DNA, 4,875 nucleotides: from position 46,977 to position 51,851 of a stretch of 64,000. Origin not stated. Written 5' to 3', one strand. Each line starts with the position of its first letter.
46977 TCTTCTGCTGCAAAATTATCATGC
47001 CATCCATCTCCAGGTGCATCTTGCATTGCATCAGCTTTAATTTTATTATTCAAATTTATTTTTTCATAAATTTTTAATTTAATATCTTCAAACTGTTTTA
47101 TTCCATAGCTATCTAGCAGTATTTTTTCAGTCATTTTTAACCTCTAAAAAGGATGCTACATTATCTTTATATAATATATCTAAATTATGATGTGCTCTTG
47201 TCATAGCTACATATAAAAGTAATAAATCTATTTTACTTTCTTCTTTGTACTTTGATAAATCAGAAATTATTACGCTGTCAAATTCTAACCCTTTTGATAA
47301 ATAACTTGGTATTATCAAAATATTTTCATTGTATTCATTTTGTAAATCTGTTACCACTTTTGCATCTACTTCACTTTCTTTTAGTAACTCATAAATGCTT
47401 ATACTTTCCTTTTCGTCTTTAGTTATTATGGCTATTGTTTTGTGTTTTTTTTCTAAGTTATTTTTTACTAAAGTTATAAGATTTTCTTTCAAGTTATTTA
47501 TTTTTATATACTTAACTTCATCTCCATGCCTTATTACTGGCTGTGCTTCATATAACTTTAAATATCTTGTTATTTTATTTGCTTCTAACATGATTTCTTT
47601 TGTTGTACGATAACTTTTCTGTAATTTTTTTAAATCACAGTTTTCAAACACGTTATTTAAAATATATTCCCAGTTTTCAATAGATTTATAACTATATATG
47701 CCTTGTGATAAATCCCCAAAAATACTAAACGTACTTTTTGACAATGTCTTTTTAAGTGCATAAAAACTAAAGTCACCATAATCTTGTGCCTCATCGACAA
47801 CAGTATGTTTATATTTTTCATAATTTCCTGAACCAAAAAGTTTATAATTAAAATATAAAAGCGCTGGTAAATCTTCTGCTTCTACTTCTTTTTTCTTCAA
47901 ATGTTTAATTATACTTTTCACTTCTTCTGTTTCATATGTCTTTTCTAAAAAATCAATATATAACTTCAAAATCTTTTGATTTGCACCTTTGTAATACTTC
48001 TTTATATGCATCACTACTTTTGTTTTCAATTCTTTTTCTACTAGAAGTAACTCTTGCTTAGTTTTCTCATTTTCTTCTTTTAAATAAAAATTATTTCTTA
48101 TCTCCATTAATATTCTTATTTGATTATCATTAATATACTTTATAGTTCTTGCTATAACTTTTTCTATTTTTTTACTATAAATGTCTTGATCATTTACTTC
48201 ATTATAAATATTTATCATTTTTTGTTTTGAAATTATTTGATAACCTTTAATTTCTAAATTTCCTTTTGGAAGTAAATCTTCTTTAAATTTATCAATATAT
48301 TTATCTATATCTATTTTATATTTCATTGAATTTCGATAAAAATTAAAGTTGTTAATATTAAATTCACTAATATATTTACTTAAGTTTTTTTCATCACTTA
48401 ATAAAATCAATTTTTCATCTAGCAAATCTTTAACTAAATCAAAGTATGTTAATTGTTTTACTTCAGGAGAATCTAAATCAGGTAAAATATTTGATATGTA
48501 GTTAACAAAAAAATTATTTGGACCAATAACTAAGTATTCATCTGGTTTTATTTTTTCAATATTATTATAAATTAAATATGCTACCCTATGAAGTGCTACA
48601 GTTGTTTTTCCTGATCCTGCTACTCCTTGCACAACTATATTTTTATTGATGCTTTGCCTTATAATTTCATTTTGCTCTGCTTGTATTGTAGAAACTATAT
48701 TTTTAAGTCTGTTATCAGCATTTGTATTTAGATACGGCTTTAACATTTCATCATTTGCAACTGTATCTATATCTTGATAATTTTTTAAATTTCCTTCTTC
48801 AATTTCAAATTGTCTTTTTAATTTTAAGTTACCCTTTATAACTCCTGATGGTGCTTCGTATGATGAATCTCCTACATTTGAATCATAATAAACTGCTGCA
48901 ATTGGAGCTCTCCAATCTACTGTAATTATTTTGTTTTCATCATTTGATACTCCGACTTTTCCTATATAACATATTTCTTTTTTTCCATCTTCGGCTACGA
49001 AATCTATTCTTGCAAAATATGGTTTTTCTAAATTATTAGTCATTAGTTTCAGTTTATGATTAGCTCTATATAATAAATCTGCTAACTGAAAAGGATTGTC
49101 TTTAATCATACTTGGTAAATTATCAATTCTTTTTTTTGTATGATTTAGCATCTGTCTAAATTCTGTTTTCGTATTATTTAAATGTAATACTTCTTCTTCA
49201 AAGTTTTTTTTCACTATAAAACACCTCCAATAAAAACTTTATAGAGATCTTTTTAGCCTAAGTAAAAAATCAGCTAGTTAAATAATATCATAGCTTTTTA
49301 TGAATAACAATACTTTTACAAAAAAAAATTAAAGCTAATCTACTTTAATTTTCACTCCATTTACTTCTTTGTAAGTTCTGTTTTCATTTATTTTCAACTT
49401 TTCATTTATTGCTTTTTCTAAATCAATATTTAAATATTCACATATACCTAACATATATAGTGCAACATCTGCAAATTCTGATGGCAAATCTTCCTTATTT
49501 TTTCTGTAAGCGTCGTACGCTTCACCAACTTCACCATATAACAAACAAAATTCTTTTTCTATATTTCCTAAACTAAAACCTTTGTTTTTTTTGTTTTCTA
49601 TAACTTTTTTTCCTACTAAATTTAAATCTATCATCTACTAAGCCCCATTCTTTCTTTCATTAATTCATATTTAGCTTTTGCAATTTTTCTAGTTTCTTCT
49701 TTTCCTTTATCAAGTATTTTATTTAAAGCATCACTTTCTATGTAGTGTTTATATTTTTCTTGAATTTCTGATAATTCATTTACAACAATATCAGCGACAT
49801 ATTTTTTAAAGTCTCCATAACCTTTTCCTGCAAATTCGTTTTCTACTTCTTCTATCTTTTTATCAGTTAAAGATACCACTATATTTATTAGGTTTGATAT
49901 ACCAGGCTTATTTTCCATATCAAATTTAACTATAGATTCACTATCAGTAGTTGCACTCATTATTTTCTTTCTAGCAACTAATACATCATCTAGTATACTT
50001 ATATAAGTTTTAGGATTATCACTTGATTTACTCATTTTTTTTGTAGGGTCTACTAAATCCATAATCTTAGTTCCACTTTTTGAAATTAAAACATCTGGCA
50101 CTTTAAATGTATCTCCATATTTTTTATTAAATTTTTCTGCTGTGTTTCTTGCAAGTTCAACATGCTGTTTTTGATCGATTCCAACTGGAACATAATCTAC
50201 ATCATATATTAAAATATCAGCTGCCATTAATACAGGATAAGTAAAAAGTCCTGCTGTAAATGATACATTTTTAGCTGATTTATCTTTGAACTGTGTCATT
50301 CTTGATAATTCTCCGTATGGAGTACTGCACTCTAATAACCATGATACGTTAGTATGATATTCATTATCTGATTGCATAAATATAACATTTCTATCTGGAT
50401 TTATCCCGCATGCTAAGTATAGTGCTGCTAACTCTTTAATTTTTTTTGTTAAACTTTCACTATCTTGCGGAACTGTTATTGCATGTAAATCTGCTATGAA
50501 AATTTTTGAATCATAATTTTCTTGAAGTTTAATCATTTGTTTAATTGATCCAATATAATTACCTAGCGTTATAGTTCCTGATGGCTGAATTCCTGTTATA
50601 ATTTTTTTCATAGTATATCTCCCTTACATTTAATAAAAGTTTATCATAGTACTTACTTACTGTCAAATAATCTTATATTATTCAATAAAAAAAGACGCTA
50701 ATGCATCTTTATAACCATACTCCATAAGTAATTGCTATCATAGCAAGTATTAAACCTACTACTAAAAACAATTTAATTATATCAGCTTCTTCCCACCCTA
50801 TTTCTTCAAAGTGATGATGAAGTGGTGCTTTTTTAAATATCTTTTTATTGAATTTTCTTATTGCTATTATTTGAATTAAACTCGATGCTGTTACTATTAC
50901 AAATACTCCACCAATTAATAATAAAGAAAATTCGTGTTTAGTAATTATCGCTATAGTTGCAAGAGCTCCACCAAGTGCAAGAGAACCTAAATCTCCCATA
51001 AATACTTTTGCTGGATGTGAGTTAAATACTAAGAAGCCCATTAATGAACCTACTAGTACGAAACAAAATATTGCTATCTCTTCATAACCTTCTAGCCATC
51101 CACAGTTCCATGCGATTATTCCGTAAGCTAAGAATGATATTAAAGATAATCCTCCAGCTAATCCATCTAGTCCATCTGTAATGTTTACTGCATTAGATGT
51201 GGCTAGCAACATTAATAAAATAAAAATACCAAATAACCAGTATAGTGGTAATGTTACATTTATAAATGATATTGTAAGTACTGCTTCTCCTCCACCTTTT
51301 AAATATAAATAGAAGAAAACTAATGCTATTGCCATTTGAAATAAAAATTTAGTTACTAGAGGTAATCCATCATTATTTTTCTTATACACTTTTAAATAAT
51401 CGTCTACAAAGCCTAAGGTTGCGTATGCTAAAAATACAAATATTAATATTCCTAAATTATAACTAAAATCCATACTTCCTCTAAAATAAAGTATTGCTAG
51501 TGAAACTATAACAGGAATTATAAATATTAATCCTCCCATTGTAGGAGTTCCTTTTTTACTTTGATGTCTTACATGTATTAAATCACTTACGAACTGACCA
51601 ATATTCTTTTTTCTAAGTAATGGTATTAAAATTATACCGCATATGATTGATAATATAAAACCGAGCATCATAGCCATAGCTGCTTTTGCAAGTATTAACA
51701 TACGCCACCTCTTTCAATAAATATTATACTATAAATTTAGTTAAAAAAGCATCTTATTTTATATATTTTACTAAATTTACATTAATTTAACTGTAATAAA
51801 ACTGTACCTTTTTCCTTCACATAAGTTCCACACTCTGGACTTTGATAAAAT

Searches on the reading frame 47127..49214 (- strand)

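Call 35: search_protein_families(library=pfam, proteins=[window:47127-49214:-], max_evalue=0.001)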
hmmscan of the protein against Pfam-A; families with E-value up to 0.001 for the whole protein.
window:47127-49214:- (695 aa): 6 families
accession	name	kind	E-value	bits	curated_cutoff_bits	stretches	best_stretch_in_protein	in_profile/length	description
PF00580.27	UvrD-helicase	-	1.1e-08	35.6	23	1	179-511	3-257/271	UvrD/REP helicase N-terminal domain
PF01443.25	Viral_helicase1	-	2.3e-08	34.6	21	0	193-209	1-17/228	Viral superfamily 1 RNA helicase core domain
PF13245.12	AAA_19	-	6.6e-08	33.2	25.1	0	181-229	1-46/134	AAA domain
PF13538.12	UvrD_C_2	-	5e-06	26.7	27.4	1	634-678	4-49/52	UvrD-like helicase C-terminal domain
PF00270.35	DEAD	-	2.1e-05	24.7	26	0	181-230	4-51/167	DEAD/DEAH box helicase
PF09848.15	SLFN-g3_helicase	-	0.0004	20.2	24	0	191-228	2-37/354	Schlafen group 3, DNA/RNA helicase domain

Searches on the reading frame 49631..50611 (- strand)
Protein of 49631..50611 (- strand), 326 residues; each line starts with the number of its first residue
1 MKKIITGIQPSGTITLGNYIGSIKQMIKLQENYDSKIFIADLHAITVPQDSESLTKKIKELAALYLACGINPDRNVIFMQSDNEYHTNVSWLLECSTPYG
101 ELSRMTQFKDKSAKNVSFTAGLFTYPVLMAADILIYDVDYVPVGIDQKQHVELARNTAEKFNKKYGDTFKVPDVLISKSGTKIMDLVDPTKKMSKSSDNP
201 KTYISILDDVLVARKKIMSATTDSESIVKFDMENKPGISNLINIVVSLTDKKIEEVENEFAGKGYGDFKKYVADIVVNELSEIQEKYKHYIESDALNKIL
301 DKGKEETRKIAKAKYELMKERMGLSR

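Call 35: search_protein_families(library=pfam, proteins=[window:49631-50611:-], max_evalue=0.001)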
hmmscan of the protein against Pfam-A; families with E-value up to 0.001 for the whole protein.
window:49631-50611:- (326 aa): 1 family
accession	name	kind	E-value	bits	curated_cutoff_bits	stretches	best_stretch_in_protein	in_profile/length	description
PF00579.31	tRNA-synt_1b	-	4.4e-73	246.6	21.1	1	3-279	7-290/292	tRNA synthetases class I (W and Y)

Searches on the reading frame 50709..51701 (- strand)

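Call 35: search_protein_families(library=pfam, proteins=[window:50709-51701:-], max_evalue=0.001)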
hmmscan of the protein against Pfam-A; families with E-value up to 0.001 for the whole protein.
window:50709-51701:- (330 aa): 2 families
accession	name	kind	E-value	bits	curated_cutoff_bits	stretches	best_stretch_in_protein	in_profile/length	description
PF00953.26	Glycos_transf_4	-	1.5e-35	123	27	1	85-254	3-159/160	Glycosyl transferase family 4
PF10555.14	MraY_sig1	-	6e-05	22.7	20.1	1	49-61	1-13/13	Phospho-N-acetylmuramoyl-pentapeptide-transferase signature 1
